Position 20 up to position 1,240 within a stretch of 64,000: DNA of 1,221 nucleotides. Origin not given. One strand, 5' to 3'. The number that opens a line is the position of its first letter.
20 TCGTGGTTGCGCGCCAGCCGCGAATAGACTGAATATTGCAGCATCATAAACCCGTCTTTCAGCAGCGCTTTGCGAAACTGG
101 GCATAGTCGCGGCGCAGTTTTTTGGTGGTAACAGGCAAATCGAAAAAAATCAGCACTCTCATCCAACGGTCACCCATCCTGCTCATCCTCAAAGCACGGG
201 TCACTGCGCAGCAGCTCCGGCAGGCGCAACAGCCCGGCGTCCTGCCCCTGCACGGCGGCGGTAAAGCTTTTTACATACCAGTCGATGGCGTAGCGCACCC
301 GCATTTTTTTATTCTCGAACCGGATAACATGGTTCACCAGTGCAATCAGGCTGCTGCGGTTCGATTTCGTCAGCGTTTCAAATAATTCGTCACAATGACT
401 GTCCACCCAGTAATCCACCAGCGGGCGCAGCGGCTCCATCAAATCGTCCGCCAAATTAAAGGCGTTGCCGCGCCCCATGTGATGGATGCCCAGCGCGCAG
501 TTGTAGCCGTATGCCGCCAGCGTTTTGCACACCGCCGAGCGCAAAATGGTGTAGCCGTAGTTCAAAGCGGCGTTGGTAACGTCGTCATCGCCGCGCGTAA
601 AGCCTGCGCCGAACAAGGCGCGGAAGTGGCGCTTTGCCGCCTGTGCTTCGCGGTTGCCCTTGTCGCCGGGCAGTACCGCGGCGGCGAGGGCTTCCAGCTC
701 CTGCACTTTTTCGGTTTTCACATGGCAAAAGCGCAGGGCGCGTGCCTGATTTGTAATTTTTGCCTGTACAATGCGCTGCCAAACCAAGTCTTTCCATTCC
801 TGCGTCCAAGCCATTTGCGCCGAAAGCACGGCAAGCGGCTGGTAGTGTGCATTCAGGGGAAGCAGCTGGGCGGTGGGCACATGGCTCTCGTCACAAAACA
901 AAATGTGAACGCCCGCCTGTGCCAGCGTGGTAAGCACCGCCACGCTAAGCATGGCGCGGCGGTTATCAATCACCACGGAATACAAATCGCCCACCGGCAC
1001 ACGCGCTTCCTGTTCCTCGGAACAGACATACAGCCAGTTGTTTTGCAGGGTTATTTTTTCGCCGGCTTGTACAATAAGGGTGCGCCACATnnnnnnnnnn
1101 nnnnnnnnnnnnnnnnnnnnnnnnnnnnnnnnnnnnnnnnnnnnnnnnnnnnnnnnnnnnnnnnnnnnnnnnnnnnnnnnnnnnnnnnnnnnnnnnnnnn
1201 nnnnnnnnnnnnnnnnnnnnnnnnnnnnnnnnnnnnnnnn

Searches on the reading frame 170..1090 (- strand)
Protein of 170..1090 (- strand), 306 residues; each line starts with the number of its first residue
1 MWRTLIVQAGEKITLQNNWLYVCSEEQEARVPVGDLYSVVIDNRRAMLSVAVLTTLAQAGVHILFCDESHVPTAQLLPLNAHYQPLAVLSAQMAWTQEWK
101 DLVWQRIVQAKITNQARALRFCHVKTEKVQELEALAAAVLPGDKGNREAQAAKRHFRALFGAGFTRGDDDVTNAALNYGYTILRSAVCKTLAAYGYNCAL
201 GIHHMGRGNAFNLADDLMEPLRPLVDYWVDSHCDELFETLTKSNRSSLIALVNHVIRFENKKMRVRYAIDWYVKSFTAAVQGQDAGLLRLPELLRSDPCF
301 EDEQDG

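Call 8: search_protein_families(library=ncbifam, proteins=[window:170-1090:-])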
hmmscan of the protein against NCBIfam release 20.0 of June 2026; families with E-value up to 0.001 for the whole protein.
window:170-1090:- (306 aa): 9 families
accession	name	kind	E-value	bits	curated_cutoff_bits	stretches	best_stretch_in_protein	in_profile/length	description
TIGR03639.1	cas1_NMENI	exception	7e-88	294.5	120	1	2-276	1-277/278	type II CRISPR-associated endonuclease Cas1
TIGR00287.1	cas1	equivalog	1.6e-27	96.5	71.7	1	6-283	4-322/327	CRISPR-associated endonuclease Cas1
NF049935.1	cas4g_cas1g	exception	1.9e-14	53.1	560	1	6-225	219-459/546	CRISPR-associated endonuclease Cas4g/Cas1g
TIGR04093.1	cas1_CYANO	exception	4.2e-13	48.9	385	1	23-225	27-247/334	type I-D CRISPR-associated endonuclease Cas1d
TIGR03640.1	cas1_DVULG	exception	1.2e-11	44.4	385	1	166-225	194-253/340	type I-C CRISPR-associated endonuclease Cas1c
TIGR03983.1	cas1_MYXAN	equivalog_domain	1e-09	37.8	358.05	1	166-228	200-263/347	type I-MYXAN CRISPR-associated endonuclease Cas1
TIGR04329.1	cas1_PREFRAN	exception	1.9e-09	37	300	1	104-233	108-250/317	type V CRISPR-associated endonuclease Cas1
TIGR03641.1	cas1_HMARI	exception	3e-06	26.8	304.1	1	6-225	5-237/324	type I-B CRISPR-associated endonuclease Cas1b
TIGR03638.1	cas1_ECOLI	exception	7.3e-05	22.1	215.6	0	168-212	168-212/269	type I-E CRISPR-associated endonuclease Cas1e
